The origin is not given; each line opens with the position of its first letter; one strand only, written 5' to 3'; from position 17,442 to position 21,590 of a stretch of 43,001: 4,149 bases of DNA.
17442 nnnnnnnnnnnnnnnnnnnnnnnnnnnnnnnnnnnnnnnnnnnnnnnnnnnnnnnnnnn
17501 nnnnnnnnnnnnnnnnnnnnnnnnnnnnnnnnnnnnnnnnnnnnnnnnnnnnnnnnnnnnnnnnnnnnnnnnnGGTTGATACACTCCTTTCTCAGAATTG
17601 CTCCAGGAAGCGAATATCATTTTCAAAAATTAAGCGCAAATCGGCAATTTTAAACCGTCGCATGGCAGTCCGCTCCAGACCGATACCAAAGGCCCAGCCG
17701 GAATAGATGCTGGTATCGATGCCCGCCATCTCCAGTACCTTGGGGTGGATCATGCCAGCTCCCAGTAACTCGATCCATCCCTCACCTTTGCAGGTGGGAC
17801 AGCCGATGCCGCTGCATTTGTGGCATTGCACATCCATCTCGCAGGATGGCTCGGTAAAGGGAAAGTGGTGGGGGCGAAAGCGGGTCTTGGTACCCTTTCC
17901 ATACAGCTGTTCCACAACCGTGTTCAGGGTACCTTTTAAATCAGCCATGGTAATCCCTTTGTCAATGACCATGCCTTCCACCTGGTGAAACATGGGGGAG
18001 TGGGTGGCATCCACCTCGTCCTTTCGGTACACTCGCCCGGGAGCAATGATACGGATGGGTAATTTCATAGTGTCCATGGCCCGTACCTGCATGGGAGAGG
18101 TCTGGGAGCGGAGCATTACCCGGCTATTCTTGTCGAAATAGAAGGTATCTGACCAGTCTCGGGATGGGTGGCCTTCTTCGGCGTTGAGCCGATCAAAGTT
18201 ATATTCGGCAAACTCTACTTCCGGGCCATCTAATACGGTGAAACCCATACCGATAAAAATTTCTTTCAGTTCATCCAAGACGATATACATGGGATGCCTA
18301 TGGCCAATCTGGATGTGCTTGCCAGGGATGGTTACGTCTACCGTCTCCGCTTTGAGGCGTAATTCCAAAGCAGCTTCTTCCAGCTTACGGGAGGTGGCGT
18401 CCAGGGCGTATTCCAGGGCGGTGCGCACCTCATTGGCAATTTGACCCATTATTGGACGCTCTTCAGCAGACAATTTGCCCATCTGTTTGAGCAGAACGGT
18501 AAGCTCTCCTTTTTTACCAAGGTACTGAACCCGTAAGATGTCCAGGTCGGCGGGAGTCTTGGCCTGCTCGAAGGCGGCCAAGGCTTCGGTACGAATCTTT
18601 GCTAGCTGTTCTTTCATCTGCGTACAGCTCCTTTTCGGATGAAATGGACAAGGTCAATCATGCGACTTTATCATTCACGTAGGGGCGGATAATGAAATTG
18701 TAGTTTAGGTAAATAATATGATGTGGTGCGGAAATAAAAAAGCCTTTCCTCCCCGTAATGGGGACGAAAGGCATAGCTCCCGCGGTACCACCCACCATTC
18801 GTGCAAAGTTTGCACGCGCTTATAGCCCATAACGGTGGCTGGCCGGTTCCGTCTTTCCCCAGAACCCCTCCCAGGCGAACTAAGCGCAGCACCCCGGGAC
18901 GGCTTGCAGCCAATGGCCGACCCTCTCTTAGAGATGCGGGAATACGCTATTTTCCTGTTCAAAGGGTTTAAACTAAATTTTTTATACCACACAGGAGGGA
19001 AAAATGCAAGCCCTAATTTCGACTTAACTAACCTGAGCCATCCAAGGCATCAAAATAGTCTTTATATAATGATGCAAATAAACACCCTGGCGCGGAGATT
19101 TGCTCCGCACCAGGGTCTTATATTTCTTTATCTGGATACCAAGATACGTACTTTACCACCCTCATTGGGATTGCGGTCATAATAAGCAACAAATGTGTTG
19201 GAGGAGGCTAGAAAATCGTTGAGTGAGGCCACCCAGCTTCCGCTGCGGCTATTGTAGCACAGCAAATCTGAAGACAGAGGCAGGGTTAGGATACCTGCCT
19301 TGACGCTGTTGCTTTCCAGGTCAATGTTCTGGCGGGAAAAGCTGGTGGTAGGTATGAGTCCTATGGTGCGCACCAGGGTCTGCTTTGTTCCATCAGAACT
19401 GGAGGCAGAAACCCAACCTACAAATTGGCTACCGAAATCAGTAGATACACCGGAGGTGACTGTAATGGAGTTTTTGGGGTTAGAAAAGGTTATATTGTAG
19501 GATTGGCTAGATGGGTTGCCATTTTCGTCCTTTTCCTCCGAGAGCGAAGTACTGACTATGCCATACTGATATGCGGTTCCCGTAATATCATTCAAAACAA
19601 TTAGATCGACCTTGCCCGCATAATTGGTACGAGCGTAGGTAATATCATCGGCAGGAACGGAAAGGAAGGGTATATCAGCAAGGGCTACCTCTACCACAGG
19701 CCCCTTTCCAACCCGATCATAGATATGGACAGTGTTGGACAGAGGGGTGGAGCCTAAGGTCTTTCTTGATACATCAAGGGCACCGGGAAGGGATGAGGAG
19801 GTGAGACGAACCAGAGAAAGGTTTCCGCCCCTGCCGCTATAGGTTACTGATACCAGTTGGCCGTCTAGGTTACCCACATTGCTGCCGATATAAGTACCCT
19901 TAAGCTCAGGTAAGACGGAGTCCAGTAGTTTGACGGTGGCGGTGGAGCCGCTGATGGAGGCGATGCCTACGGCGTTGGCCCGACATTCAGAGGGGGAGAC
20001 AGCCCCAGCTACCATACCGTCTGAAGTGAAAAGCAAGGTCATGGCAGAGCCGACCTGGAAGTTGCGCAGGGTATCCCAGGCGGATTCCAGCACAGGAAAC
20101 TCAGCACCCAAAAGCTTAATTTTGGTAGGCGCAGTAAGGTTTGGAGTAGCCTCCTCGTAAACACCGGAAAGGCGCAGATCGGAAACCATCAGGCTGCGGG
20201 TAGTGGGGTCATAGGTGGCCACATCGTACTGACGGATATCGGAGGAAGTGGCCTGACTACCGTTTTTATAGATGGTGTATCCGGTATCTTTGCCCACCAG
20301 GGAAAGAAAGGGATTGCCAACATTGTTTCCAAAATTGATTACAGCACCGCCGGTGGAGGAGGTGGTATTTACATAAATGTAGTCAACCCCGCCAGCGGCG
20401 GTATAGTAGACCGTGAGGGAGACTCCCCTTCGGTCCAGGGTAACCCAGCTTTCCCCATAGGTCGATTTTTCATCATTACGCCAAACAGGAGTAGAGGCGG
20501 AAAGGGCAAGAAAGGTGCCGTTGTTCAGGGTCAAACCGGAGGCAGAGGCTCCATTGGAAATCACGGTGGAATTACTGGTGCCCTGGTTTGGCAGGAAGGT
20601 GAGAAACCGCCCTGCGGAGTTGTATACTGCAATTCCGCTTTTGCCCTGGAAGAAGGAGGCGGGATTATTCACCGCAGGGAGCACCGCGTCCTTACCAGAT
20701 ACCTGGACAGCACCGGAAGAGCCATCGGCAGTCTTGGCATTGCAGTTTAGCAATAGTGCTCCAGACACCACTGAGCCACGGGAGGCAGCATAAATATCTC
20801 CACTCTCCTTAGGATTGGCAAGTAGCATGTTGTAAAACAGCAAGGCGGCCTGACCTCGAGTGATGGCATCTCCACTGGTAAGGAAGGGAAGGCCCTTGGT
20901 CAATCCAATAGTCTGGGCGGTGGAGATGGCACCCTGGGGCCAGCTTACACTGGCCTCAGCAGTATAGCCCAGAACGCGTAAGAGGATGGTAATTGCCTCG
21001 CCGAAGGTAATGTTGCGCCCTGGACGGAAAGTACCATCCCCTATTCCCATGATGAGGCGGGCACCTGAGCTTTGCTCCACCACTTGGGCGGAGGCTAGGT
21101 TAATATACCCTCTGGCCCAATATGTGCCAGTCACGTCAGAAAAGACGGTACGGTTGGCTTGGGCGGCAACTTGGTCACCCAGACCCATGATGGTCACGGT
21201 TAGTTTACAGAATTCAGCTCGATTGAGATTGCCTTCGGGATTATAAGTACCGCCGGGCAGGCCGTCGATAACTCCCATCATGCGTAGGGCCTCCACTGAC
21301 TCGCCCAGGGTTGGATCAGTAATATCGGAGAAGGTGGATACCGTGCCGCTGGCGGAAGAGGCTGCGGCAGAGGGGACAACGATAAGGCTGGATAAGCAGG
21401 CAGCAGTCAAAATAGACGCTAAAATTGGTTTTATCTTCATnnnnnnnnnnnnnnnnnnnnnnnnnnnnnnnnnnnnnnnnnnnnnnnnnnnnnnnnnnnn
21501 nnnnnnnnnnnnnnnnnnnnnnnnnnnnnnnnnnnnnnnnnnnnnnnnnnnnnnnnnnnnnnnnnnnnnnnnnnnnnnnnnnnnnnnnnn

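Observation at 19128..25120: MFP + MacB-type ABC pump co-transcribed with a secreted SLH-anchored wall protein (cassette 1)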

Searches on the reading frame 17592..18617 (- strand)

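Call 5: search_protein_families(library=pfam, proteins=[window:17592-18617:-], max_evalue=0.01)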
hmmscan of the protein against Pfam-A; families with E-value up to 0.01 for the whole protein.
window:17592-18617:- (341 aa): 2 families
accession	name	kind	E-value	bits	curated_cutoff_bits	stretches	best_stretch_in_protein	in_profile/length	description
PF01409.25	tRNA-synt_2d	-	2.6e-97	325.6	19.8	1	93-341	2-246/246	tRNA synthetases class II core domain (F)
PF02912.23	Phe_tRNA-synt_N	-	4.7e-24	84.6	22.3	1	21-88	2-69/69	Aminoacyl tRNA synthetase class II, N-terminal domain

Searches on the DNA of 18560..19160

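Call 68: search_rna_families(source=window, start=18560, end=19160, threshold=evalue, max_evalue=1)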
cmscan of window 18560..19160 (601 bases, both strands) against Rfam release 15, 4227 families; matches with E-value up to 1: 2.
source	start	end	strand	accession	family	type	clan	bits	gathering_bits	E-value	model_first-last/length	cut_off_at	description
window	18757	18971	-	RF00230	T-box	Cis-reg; leader;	-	83.5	93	1.3e-18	1-219/219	no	T-box leader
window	18735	18855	-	RF02883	BcKCsr2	Gene; sRNA;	-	15.8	40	0.43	1-129/129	no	Burkholderia sRNA 2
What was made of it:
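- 19084..19116 (-): Intrinsic terminator that ends the cassette. It is followed by the pheS T-box leader at 18971-18757 (call 68).
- Checked: A T-box leader for pheS (18971-18757, call 68) lies downstream of the terminator, so the cassette ends there.
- Tried and rejected: The T-box appeared only in the E-value search (call 68).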

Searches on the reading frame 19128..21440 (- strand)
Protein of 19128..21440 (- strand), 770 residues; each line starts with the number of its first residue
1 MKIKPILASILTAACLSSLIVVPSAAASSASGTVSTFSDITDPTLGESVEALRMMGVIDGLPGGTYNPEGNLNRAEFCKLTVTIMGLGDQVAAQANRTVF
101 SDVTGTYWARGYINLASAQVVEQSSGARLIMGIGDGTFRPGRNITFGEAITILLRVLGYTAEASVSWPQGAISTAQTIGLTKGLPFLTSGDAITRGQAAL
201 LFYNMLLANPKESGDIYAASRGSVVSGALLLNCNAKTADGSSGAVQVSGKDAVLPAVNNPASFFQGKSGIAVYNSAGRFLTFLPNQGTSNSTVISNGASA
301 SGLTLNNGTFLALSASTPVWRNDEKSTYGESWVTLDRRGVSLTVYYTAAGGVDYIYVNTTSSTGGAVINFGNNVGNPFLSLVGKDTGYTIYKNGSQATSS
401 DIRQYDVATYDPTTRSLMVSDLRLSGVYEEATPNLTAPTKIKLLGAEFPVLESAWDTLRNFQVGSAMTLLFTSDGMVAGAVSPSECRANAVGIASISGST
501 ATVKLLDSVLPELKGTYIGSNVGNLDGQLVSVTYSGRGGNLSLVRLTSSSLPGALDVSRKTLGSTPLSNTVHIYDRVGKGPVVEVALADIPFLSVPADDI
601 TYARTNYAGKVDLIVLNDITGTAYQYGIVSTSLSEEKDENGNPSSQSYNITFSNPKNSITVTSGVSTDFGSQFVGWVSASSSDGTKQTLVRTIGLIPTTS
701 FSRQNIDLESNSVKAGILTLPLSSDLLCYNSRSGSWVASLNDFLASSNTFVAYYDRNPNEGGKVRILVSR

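Call 5: search_protein_families(library=pfam, proteins=[window:19128-21440:-], max_evalue=0.01)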
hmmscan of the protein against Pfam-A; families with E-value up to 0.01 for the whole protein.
window:19128-21440:- (770 aa): 1 family
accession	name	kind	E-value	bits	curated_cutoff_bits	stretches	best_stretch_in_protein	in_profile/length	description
PF00395.25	SLH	-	3.2e-15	56.3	20.8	2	47-78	13-44/44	S-layer homology domain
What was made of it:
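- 20796..21335 (-): Triad of SLH repeats (about aa 36-215), the wall-polymer anchor. Pfam SLH, E 3.2e-15 (call 5).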

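Call 12: find_related_loci(query=A1, collection=genome_contigs, flank=8000)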
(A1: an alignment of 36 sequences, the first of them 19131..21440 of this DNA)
Query A1 (770 aa) in genome_contigs; peptide patterns used: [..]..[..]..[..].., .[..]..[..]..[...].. (x = any residue, [..] = any of these).
433 stretches matched a pattern; 356 encode a relative of the query (tblastn E <= 1e-3); the best 80 are kept; 80 distinct loci.
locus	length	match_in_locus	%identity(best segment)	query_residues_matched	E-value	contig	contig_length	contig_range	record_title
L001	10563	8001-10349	48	2-769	0e+0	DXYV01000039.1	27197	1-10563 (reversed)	MAG TPA_asm: Clostridiales bacterium isolate HRGM_Genome_3993 HRGM_Genome_3993_39, whole genome shotgun sequence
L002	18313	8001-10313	41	1-769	7e-168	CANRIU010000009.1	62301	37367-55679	MAG: uncultured Oscillospiraceae bacterium isolate Lapin-024__bin71 genome assembly, contig: Lapin-024__NODE_565_length_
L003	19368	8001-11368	40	1-768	1e-165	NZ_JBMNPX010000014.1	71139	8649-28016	MAG: Pseudoflavonifractor sp. isolate SBF912SR2HQ0034 scaffold_1518_c1, whole genome shotgun sequence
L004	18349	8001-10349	39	1-760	7e-164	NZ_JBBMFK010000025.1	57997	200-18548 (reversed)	Pseudoflavonifractor intestinihominis strain CLA-AP-H29 CLA-AP-H29_contig_25_length_57997, whole genome shotgun sequence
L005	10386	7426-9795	40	1-768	2e-162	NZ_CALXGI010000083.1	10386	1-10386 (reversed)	MAG: uncultured Pseudoflavonifractor sp. isolate BRZ_HM__bin59 BRZ_HM__NODE_5960_length_10386_cov_11.789019, whole genom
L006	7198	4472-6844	40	1-768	1e-162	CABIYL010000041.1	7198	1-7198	Clostridiales bacterium isolate MGYG-HGUT-00071 genome assembly, contig: .14207_7_56.41, whole genome shotgun sequence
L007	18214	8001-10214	43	34-769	1e-179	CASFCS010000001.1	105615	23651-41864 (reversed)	uncultured bacterium isolate O38_L1_321321_idba_bin.175 genome assembly, contig: O38_L1_321321_idba_bin.175.fa_scaffold_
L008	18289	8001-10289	39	37-768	2e-160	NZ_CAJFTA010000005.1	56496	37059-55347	Uncultured Pseudoflavonifractor sp. isolate Chicken_4_mag_10, whole genome shotgun sequence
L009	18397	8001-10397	40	1-770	5e-157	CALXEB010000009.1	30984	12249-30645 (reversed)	MAG: uncultured Flavonifractor sp. isolate BRZ_GC__bin96 genome assembly, contig: BRZ_GC__NODE_1724_length_30984_cov_9.9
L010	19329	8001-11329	41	1-768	8e-157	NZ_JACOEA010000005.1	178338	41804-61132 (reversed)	Lawsonibacter celer strain NSJ-47 M18_ctg005, whole genome shotgun sequence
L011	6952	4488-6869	39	1-768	5e-156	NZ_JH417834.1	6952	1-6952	Flavonifractor plautii ATCC 29863 Scfld555, whole genome shotgun sequence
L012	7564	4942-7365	39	4-768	6e-156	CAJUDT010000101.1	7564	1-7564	MAG TPA_asm: uncultured Flavonifractor sp. isolate MGBC117744 genome assembly, contig: MGBC117744.101, whole genome shot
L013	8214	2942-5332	40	1-769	4e-155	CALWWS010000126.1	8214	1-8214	MAG: uncultured Oscillospiraceae bacterium isolate E11__bin92 genome assembly, contig: E11__k127_1591021, whole genome s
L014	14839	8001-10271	39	37-768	2e-154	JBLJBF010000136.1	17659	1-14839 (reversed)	MAG: Pseudoflavonifractor sp. isolate FCR3224_Bin.26_lim Bin.26.NODE_705_length_17659_cov_5.376676, whole genome shotgun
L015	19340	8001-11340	38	1-768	7e-153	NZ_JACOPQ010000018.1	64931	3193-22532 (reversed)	Lawsonibacter faecis strain NSJ-52 H11_ctg018, whole genome shotgun sequence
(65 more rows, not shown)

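Call 22: search_protein_families(library=ncbifam, proteins=[window:19128-21440:-], max_evalue=0.001)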
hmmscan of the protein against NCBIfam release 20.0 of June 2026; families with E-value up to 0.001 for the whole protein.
window:19128-21440:- (770 aa): 1 family
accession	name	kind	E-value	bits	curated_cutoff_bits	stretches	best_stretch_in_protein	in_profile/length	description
NF033190.2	inl_like_NEAT_1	exception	9.8e-05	20.8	1275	0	36-122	642-725/754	NEAT domain-containing leucine-rich repeat protein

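Call 23: predict_structure(alignment_id=A1)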
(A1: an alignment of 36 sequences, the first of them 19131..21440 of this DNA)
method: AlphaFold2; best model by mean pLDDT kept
length: 770 residues; sequences in the alignment: 36
mean_pLDDT: 80.9   pTM: 0.51
mean pLDDT of the five models: 80.9, 80.3, 80.2, 79.2, 78.9
residues with pLDDT >= 90: 155; 70-90: 496; 50-70: 96; < 50: 23
segments of 3 or more residues with pLDDT < 50: 18-31, 360-364
pLDDT, mean of each block of 10 residues (from residue 1): 57 54 34 63 84 87 78 92 88 82 85 86 70 82 93 90 83 91 90 94 94 90 90 82 84 88 83 92 82 67 72 85 77 60 77 75 65 74 73 79 86 75 90 72 88 79 90 86 86 81 81 78 74 76 79 85 85 83 80 83 82 87 88 77 78 86 68 84 67 90 89 88 89 88 88 85 88
secondary structure, 60 per line:
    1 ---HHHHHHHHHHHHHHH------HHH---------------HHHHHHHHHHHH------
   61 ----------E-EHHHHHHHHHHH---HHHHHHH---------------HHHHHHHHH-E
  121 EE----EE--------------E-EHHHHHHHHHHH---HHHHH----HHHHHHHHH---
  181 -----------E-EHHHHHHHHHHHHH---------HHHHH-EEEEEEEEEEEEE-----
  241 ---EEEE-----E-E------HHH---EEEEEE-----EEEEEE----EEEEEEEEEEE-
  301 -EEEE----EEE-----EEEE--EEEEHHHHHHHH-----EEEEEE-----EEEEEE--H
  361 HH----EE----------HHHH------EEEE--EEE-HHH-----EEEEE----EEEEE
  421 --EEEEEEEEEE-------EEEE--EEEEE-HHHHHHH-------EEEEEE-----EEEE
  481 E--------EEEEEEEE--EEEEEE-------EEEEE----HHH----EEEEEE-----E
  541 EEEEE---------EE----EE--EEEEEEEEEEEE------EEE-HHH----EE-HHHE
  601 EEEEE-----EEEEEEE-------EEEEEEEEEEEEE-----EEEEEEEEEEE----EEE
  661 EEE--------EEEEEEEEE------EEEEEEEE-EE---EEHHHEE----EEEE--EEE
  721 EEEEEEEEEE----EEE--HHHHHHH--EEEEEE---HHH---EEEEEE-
elements in order (helices of 4 or more, strands of 3 or more residues): H4-18 H43-54 H74-84 H88-94 H110-118 E120-122 H146-156 H160-164 H169-177 H195-207 H217-221 E223-235 E244-247 E268-273 E279-284 E289-299 E302-305 E310-312 E318-321 E324-327 H328-335 E341-346 E352-357 H379-382 E389-392 E395-397 E407-411 E416-420 E423-432 E440-443 E446-450 H452-458 E466-471 E477-481 E490-497 E500-505 E513-517 E529-534 E540-545 E565-576 E583-585 E600-605 E611-617 E625-637 E643-653 E658-663 E672-680 E687-694 E712-715 E718-730 E735-737 H740-746 E749-754 E764-769
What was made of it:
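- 20289..20783 (-): D1, a beta-rich stalk segment (aa 220-384) specific to the cassette-1 lineage. AF2 model (call 23).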

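Call 25: fold_search(model_id=the predicted structure, library=pdb)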
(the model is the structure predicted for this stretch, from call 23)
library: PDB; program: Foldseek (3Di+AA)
matches with E <= 10: 433; with E <= 0.001: 16
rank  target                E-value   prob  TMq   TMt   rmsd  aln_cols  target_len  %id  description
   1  3pyw                  5.7e-06  1.00  0.17  0.69   5.2       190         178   19  The structure of the SLH domain from B. anthracis surface array protein at 1.8A (released 2011-04-27)
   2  7sv5_B                1.1e-05  1.00  0.17  0.73   4.5       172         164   21  Crystal structure of SpaA-SLH/G109A in complex with 4,6-Pyr-beta-D-ManNAc-(1->4)-beta-D-GlcNAcOMe (released 2022-03-09)
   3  7sv5_A                2.8e-05  1.00  0.17  0.71   4.5       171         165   22  Crystal structure of SpaA-SLH/G109A in complex with 4,6-Pyr-beta-D-ManNAc-(1->4)-beta-D-GlcNAcOMe (released 2022-03-09)
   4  6cwr                  3.1e-05  1.00  0.17  0.73   4.2       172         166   20  Crystal structure of SpaA-SLH/G46A/G109A in complex with 4,6-Pyr-beta-D-ManNAcOMe (released 2018-08-15)
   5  6cwf_A                3.9e-05  1.00  0.17  0.72   4.2       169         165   22  Crystal structure of SpaA-SLH in complex with 4,6-Pyr-beta-D-ManNAcOMe (released 2018-08-15)
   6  6cwm                  4.3e-05  1.00  0.17  0.69   5.3       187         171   22  Crystal structure of SpaA-SLH/G109A (released 2018-08-15)
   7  6bt4                  5.4e-05  1.00  0.15  0.64   5.5       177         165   16  Crystal structure of the SLH domain of Sap from Bacillus anthracis in complex with a pyruvylated SCWP unit (released 2018-03-21)
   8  7sv4                  7.4e-05  1.00  0.17  0.72   3.5       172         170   22  Crystal structure of SpaA-SLH in complex with 4,6-Pyr-beta-D-ManNAc-(1->4)-beta-D-GlcNAc-(1->3)-4,6-Pyr-beta-D-ManNAcOMe (released 2022-03-09)
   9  6cwn                  7.4e-05  1.00  0.17  0.72   4.5       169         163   23  Crystal structure of SpaA-SLH/G109A in complex with 4,6-Pyr-beta-D-ManNAcOMe (released 2018-08-15)
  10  6cwh_C                8.3e-05  1.00  0.17  0.74   4.0       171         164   22  Crystal structure of SpaA-SLH in complex with 4,6-Pyr-beta-D-ManNAcOMe (P1) (released 2018-08-15)
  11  6cwc_A                8.7e-05  1.00  0.17  0.73   4.2       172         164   21  Crystal structure of SpaA-SLH (released 2018-08-15)
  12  7sv3                  2.2e-04  1.00  0.17  0.70   4.0       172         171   21  Crystal structure of SpaA-SLH in complex with 4,6-Pyr-beta-D-ManNAc-(1->4)-beta-D-GlcNAcOMe (released 2022-03-09)
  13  6cwc_B                3.1e-04  1.00  0.17  0.72   4.3       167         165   22  Crystal structure of SpaA-SLH (released 2018-08-15)
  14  8hmf_D                3.8e-04  0.16  0.09  0.07  21.8       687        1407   10  head module state 2 of Tetrahymena IFT-A (released 2023-06-14)
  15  6cwl_B                4.3e-04  1.00  0.16  0.77   3.5       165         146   21  Crystal structure of SpaA-SLH in complex with beta-D-GlcNAc-(1->3)-4,6-Pyr-beta-D-ManNAcOMe (released 2018-08-15)
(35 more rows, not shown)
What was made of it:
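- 20796..21335 (-): Foldseek matches to the Sap and SpaA SLH domains, probability 1.0, TM 0.69-0.77 on the target (call 25).
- On SLH-anchored cell-wall proteins: Foldseek to Sap 3pyw and SpaA 6cwc/7sv5, probability 1.0, 165-190 aligned columns (call 25).
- Checked: The SLH region superposes on the three-repeat SLH domains of Sap and SpaA (TM 0.69-0.77 on the target, call 25).
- Tried and rejected: Weak OB- or cold-shock-like array hits had probability <0.55 (call 25).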

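Call 26: search_solved_structures(query=A1, max_evalue=1)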
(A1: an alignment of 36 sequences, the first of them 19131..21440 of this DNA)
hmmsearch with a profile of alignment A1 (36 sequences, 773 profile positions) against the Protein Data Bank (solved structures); distinct sequences matched with E-value up to 1: 8.
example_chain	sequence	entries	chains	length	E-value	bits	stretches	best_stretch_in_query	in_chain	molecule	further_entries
6bt4_A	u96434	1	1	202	1.1e-08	37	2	94-181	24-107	S-layer protein sap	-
3pyw_A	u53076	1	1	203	2.9e-08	35.6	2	95-180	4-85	S-layer protein sap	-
8bys_A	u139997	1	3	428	9.3e-08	34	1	4-93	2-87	S-layer homology domain-containing protein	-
6cwc_A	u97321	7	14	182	4.3e-07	31.8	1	40-197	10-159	Surface (S-) layer glycoprotein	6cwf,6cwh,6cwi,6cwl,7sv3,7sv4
6cwm_A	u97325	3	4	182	1.1e-06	30.4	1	40-197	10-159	Surface (S-) layer glycoprotein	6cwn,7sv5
8bz2_A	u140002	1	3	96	1.8e-06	29.7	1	31-93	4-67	S-layer homology domain-containing protein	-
8bym_A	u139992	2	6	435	8.1e-06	27.5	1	30-93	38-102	S-layer homology domain-containing protein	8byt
6cwr_A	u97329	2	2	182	2.3e-05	26.1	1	41-197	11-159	Surface (S-) layer glycoprotein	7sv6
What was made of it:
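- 20796..21335 (-): PDB sequence hits (call 26).
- Closest known: OmpM / SlpA-type SLH tethers of diderm Firmicutes and Deinococcus. Same: PDB OmpM entries 8bys and 8bym match the SLH region only (call 26).
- Tried and rejected: A profile search of PDB sequences gave only SLH entries (call 26).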

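Call 32: fold_search(model_id=the predicted structure, library=viral)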
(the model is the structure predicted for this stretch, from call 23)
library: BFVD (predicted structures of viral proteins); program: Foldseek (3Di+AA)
matches with E <= 10: 459; with E <= 0.001: 5
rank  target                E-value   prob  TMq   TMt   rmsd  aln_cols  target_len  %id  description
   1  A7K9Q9                3.6e-06  0.72  0.09  0.06  27.3       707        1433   12  Uncharacterized protein Z649L [Chlorovirus heliozoae]
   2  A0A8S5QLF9            8.6e-05  1.00  0.18  0.20   4.3       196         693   25  S-layer homology domain (Fragment) [Podoviridae sp. ctdRZ1]
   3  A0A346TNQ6            1.4e-04  1.00  0.18  0.20   3.9       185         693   19  (no name in the UniProt tables at hand)
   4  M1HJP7                2.2e-04  0.23  0.08  0.08  31.1       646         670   10  (no name in the UniProt tables at hand)
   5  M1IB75                3.3e-04  0.23  0.07  0.10  27.4       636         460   10  (no name in the UniProt tables at hand)
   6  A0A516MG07            1.5e-03  0.13  0.10  0.09  25.6       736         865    8  (no name in the UniProt tables at hand)
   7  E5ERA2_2              2.3e-03  0.13  0.07  0.05  26.0       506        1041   10  (no name in the UniProt tables at hand)
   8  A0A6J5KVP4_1          5.1e-03  0.08  0.07  0.07  25.6       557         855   13  Regulator of chromosome condensation, RCC1 [uncultured Caudovirales phage]
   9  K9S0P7                5.4e-03  0.21  0.09  0.14  15.1       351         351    6  (no name in the UniProt tables at hand)
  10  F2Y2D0                7.5e-03  0.08  0.07  0.07  22.0       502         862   11  (no name in the UniProt tables at hand)
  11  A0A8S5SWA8            7.5e-03  0.04  0.06  0.06  53.9       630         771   10  Uncharacterized protein [Siphoviridae sp. ctZHD14]
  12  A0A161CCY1            1.5e-02  0.16  0.09  0.13  16.4       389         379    7  LEF-3 [Urbanus proteus nucleopolyhedrovirus]
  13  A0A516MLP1            1.5e-02  0.04  0.07  0.08  25.9       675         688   12  (no name in the UniProt tables at hand)
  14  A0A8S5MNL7            2.0e-02  1.00  0.14  0.18   6.2       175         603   18  S-layer homology domain [Siphoviridae sp. ctZZK17]
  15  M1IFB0                2.8e-02  0.14  0.07  0.13  22.5       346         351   10  (no name in the UniProt tables at hand)
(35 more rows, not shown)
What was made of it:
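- Tried and rejected: BFVD gave nothing meaningful (call 32).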

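Call 76: search_protein_families(library=padloc, proteins=[window:19128-21440:-], max_evalue=0.001)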
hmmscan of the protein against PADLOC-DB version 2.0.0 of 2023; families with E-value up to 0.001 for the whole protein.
window:19128-21440:- (770 aa): 0 families
